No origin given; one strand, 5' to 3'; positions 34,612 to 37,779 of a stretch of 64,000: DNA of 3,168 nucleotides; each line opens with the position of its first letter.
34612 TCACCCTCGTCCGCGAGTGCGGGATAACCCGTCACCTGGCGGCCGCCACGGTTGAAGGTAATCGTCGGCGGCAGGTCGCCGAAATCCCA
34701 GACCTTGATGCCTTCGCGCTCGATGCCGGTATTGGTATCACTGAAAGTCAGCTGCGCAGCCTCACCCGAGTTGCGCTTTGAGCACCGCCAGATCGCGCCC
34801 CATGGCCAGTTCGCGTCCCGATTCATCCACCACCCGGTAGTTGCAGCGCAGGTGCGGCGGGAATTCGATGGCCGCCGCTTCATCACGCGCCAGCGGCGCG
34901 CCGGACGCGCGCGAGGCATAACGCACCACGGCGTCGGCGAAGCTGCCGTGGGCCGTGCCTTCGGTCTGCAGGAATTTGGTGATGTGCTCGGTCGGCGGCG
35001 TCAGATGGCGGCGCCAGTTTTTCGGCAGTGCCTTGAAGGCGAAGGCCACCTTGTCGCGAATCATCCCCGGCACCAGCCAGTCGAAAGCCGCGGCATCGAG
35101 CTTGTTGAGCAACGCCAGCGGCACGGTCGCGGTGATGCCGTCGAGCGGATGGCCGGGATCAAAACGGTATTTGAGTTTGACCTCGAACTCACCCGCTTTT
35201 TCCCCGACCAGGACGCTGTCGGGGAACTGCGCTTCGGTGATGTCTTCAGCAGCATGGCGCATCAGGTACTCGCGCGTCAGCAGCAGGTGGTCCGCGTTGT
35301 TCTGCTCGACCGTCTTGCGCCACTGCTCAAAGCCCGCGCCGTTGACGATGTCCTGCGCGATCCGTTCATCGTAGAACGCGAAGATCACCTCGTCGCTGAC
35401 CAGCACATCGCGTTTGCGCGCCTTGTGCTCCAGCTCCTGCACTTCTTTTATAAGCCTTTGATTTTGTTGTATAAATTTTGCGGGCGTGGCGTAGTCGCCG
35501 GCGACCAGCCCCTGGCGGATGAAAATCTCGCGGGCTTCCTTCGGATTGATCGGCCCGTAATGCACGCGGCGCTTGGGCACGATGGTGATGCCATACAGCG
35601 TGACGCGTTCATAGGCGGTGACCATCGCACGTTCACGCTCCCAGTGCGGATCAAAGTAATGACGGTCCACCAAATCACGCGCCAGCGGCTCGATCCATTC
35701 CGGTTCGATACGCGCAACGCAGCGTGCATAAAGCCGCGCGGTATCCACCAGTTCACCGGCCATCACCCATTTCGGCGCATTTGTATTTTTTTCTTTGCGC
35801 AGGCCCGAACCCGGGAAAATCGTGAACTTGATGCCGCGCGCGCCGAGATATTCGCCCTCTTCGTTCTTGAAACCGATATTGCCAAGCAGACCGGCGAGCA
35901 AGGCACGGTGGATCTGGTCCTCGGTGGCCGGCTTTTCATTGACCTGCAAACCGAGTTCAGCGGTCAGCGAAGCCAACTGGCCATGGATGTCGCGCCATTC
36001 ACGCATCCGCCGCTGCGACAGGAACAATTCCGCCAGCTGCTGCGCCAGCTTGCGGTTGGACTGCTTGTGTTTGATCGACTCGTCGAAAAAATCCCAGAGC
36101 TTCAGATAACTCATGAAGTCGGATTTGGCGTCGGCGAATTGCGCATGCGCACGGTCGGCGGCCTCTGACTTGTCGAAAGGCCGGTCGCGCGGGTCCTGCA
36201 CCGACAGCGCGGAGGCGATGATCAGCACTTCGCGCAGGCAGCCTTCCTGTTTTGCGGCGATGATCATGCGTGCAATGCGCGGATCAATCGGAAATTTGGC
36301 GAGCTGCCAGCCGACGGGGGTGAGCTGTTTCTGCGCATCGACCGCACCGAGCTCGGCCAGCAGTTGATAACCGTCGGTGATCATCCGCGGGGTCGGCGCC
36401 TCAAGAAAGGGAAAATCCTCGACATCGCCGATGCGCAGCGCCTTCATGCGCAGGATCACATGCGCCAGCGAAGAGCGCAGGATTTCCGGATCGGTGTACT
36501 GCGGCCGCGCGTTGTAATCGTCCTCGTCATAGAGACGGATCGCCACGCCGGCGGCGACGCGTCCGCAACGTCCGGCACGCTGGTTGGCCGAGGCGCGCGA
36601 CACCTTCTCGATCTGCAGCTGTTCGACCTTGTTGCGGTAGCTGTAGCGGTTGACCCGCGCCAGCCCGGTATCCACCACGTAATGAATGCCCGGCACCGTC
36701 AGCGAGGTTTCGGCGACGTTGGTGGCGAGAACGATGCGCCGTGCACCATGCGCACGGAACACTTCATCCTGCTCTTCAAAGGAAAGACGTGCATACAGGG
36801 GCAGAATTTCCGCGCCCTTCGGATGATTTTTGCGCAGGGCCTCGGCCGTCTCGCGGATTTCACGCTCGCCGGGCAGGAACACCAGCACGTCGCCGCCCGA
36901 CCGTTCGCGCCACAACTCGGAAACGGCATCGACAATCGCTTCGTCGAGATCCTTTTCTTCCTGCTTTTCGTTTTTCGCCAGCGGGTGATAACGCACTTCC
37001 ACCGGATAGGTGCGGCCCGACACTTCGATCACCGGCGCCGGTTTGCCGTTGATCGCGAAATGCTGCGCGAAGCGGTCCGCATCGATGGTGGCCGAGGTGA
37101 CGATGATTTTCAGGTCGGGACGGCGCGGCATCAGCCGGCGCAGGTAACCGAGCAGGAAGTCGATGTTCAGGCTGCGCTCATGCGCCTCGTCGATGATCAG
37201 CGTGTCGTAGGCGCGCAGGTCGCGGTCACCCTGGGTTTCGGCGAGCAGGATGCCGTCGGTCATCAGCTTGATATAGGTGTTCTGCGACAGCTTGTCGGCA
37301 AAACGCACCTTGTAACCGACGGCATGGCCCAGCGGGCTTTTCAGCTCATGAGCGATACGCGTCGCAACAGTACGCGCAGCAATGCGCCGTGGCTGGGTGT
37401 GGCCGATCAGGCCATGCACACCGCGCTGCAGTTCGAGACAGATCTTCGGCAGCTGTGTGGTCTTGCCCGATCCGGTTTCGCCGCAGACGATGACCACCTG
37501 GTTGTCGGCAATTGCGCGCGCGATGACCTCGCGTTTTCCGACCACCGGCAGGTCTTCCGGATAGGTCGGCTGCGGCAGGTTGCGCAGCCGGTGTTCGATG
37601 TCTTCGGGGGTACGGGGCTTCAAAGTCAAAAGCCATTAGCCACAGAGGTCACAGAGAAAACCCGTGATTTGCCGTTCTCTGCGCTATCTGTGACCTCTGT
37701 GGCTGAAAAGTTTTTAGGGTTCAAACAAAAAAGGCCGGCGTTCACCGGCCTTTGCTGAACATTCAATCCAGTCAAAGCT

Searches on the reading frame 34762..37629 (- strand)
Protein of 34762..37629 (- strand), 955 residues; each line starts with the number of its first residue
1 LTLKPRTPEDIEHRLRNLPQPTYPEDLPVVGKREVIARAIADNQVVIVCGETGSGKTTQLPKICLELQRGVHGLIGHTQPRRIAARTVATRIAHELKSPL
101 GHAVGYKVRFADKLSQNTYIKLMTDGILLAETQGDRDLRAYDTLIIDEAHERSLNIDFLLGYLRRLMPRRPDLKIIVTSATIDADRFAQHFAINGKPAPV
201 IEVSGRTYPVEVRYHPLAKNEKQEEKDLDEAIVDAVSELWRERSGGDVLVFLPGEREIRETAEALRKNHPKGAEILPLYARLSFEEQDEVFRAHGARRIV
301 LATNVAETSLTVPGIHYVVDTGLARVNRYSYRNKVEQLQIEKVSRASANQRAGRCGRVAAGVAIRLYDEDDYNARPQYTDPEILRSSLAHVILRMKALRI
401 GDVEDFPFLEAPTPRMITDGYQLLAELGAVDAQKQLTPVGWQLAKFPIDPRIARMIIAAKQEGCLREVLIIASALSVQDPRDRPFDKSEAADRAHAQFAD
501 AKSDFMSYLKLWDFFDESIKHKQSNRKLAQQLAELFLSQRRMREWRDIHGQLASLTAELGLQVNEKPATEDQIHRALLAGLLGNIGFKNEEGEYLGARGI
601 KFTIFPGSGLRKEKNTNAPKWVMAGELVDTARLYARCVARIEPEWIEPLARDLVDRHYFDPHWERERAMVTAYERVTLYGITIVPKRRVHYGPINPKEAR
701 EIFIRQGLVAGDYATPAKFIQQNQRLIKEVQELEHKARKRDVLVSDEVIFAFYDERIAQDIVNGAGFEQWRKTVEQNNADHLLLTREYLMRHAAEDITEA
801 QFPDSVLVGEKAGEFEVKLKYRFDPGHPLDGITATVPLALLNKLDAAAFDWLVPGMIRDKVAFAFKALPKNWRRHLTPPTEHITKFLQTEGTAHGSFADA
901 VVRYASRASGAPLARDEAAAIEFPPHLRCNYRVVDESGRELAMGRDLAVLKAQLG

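Call 15: search_protein_families(library=pfam, proteins=[window:34762-37629:-], max_evalue=0.00001)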
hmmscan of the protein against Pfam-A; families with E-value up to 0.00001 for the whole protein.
window:34762-37629:- (955 aa): 8 families
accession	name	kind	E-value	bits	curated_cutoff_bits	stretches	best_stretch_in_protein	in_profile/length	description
PF11898.13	DUF3418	-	2.8e-108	363.6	25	1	667-954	2-288/582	Domain of unknown function (DUF3418)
PF07717.22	OB_NTP_bind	-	1.3e-15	57.8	29.5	1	573-651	1-81/83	Oligonucleotide/oligosaccharide-binding (OB)-fold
PF00271.37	Helicase_C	-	3e-14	53.6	23.5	1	234-358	4-109/110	Helicase conserved C-terminal domain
PF21010.2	HA2_C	-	1.5e-12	48.3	21.3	1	449-508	1-77/77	Helicase associated domain (HA2), ratchet-like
PF00270.35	DEAD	-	4.9e-09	36.6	26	1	34-183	6-161/167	DEAD/DEAH box helicase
PF13401.12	AAA_22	-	1.4e-07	32.3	27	1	43-176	5-119/130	AAA domain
PF04408.29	HA2_N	-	6.5e-07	29.7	21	1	422-448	3-29/29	Helicase associated domain (HA2), winged-helix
PF13245.12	AAA_19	-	2.6e-06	28.1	25.1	1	38-153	6-103/134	AAA domain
